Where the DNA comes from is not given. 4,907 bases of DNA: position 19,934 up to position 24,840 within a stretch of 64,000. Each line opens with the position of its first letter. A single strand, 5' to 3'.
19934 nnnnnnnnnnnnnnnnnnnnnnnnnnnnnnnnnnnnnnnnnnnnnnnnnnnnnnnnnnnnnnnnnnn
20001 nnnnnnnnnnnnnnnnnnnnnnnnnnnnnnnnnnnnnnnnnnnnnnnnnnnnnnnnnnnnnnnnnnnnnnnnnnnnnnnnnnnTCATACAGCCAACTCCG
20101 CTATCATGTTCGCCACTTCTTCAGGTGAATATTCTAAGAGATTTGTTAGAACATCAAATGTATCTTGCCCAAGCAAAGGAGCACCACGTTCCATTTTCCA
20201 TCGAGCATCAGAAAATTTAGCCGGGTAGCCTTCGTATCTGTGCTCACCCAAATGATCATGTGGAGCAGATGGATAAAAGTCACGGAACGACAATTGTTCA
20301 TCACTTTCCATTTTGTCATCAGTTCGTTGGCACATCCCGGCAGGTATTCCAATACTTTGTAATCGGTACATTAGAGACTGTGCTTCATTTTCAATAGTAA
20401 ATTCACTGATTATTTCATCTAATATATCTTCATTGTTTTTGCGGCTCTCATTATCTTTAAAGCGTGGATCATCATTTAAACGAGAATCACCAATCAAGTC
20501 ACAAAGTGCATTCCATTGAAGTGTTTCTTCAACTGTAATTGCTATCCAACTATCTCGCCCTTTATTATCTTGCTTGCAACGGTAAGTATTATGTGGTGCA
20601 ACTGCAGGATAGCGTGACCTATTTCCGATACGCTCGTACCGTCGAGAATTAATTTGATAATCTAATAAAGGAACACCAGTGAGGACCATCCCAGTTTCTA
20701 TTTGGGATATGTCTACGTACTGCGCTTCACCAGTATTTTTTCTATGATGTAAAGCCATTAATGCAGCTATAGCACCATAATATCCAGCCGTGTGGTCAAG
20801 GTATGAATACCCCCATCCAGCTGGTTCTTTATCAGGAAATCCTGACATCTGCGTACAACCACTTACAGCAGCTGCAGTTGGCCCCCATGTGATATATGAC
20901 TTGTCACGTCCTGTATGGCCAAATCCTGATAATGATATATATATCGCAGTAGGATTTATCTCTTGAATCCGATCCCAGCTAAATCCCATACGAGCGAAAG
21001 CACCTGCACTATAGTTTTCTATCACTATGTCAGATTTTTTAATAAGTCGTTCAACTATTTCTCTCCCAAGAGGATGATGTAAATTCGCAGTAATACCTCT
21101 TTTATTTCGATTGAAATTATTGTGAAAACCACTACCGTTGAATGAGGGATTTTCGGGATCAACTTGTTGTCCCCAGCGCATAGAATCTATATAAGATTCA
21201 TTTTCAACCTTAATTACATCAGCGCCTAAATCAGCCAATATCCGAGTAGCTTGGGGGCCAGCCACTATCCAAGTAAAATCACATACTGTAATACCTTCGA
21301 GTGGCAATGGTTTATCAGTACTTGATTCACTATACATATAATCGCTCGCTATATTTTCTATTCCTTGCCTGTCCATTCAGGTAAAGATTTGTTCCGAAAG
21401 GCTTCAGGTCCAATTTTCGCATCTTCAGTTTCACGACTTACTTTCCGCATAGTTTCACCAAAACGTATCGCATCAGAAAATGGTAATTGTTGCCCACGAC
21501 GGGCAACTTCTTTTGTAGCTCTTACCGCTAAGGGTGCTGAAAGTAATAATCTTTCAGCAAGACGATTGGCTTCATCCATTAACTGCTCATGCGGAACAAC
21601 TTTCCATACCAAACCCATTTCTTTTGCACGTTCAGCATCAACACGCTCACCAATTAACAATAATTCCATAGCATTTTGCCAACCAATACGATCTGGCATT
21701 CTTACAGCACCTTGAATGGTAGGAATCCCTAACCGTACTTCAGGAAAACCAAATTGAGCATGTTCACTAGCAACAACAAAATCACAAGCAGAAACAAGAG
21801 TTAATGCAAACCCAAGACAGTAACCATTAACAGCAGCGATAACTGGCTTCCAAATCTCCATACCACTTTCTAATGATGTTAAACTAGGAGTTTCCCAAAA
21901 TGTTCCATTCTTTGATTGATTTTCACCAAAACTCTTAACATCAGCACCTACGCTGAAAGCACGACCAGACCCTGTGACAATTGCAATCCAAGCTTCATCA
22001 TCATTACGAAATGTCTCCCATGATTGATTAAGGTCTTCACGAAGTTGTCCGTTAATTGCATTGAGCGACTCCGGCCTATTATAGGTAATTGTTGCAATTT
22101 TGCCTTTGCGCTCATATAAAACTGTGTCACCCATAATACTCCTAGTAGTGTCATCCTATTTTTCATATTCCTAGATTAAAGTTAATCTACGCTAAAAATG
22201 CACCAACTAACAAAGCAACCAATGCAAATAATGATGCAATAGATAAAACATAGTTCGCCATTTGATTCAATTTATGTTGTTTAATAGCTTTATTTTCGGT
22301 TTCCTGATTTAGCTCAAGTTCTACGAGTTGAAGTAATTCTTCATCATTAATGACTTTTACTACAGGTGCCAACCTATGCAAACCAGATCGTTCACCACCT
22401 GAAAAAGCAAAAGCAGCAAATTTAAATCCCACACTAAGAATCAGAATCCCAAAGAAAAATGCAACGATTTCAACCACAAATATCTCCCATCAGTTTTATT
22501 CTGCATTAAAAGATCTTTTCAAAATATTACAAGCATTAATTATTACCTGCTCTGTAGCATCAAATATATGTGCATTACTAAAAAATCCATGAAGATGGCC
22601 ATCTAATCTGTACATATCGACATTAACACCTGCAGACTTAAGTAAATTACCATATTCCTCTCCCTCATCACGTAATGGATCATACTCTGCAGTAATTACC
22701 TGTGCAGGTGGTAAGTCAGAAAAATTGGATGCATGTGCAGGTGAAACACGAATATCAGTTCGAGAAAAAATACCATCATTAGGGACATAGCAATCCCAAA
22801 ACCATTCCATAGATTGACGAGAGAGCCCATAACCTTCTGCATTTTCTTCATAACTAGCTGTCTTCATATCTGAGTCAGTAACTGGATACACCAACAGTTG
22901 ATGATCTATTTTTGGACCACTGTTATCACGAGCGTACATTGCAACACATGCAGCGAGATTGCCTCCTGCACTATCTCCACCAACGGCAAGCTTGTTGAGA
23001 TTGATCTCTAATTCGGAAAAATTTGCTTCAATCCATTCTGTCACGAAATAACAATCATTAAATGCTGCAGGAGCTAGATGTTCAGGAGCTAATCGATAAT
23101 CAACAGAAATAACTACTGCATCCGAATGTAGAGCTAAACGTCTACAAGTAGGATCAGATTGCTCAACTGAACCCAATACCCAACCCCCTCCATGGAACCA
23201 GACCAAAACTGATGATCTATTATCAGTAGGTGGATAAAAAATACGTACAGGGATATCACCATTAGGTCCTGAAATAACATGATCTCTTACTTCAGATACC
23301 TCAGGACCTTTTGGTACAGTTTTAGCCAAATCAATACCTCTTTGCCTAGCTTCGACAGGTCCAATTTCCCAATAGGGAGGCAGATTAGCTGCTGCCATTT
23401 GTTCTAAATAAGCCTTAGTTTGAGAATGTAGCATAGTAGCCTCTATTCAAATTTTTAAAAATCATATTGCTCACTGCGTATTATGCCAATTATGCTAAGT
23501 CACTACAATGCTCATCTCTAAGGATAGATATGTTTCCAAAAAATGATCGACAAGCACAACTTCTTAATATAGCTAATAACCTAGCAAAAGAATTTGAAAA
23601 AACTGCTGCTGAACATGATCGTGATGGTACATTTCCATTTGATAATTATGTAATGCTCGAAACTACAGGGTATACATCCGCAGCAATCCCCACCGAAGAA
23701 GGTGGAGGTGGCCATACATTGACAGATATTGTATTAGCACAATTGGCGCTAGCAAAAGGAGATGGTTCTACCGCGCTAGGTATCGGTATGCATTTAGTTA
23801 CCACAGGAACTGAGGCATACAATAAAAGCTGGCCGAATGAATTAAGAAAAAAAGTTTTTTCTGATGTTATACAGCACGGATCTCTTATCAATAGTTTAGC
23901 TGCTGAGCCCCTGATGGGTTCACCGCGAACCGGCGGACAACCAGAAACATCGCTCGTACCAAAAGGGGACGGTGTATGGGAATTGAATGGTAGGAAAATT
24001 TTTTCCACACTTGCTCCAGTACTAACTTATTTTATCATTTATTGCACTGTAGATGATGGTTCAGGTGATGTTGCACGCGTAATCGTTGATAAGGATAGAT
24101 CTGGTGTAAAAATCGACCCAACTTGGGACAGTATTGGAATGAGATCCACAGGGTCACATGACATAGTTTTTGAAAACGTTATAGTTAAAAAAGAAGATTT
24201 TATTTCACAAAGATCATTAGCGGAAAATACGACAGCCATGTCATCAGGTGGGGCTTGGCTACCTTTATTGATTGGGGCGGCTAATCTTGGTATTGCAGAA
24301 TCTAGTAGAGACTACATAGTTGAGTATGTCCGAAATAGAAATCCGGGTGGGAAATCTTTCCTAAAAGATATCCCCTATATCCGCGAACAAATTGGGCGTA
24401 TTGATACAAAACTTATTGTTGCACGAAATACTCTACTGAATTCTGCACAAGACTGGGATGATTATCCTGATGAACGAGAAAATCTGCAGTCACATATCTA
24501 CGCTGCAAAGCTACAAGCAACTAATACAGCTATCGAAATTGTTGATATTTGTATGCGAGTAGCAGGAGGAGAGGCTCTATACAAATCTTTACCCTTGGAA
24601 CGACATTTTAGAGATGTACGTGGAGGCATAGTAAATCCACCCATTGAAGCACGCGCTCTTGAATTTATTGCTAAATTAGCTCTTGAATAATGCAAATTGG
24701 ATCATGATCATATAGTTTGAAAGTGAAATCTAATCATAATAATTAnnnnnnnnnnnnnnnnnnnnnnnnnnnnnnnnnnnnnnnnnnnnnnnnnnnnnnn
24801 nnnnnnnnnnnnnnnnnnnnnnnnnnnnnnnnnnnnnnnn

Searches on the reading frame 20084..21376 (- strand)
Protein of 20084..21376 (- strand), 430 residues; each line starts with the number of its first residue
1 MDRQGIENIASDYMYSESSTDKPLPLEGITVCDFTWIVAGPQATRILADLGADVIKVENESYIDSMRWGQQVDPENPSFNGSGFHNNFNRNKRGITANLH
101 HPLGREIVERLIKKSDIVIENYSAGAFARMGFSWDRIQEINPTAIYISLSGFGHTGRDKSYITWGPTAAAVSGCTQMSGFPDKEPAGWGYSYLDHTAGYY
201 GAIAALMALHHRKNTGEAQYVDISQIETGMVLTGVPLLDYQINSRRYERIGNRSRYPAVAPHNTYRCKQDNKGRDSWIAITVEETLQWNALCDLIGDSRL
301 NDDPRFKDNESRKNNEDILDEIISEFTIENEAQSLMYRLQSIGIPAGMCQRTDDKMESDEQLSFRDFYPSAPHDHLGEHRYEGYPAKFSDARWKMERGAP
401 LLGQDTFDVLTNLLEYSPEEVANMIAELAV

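Call 30: search_protein_families(library=pfam, proteins=[window:20084-21376:-], max_evalue=0.0001)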
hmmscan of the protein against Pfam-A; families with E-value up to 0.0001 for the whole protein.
window:20084-21376:- (430 aa): 1 family
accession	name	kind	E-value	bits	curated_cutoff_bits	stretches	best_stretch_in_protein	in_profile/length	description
PF02515.22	CoA_transf_3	-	2.2e-100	336.7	23.3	1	26-406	1-366/366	CoA-transferase family III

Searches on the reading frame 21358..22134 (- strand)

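Call 30: search_protein_families(library=pfam, proteins=[window:21358-22134:-], max_evalue=0.0001)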
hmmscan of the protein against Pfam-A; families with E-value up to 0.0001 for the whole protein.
window:21358-22134:- (258 aa): 2 families
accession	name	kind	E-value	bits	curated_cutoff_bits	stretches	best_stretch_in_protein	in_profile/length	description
PF00378.25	ECH_1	-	1.1e-55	189.2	27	1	9-256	2-250/251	Enoyl-CoA hydratase/isomerase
PF16113.10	ECH_2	-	1.5e-24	87.5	27.2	1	14-195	2-187/335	Enoyl-CoA hydratase/isomerase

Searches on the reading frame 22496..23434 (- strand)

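Call 30: search_protein_families(library=pfam, proteins=[window:22496-23434:-], max_evalue=0.0001)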
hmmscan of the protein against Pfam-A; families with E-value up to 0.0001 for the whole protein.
window:22496-23434:- (312 aa): 3 families
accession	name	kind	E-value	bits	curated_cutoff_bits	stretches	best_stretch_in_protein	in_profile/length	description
PF07859.19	Abhydrolase_3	-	2.2e-72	243.7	25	1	77-285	1-209/210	alpha/beta hydrolase fold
PF20434.5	BD-FAE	-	6.5e-21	75.3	26.8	1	65-179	3-118/215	BD-FAE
PF00135.34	COesterase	-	2.6e-07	30.4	27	1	65-117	90-144/515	Carboxylesterase family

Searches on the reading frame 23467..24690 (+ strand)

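Call 30: search_protein_families(library=pfam, proteins=[window:23467-24690:+], max_evalue=0.0001)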
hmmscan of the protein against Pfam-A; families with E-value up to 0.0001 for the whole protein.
window:23467-24690:+ (407 aa): 4 families
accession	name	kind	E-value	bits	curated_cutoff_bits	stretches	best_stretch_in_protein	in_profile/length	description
PF08028.16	Acyl-CoA_dh_2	-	8.5e-19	68.6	22.7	1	267-385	1-124/134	Acyl-CoA dehydrogenase, C-terminal domain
PF00441.29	Acyl-CoA_dh_1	-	1.1e-16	61.8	22.4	1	267-385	16-129/150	Acyl-CoA dehydrogenase, C-terminal domain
PF02770.24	Acyl-CoA_dh_M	-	2.8e-16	59.9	33.3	1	146-238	5-97/97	Acyl-CoA dehydrogenase, middle domain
PF02771.21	Acyl-CoA_dh_N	-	3.5e-08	34.2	22.9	1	37-120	13-103/113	Acyl-CoA dehydrogenase, N-terminal domain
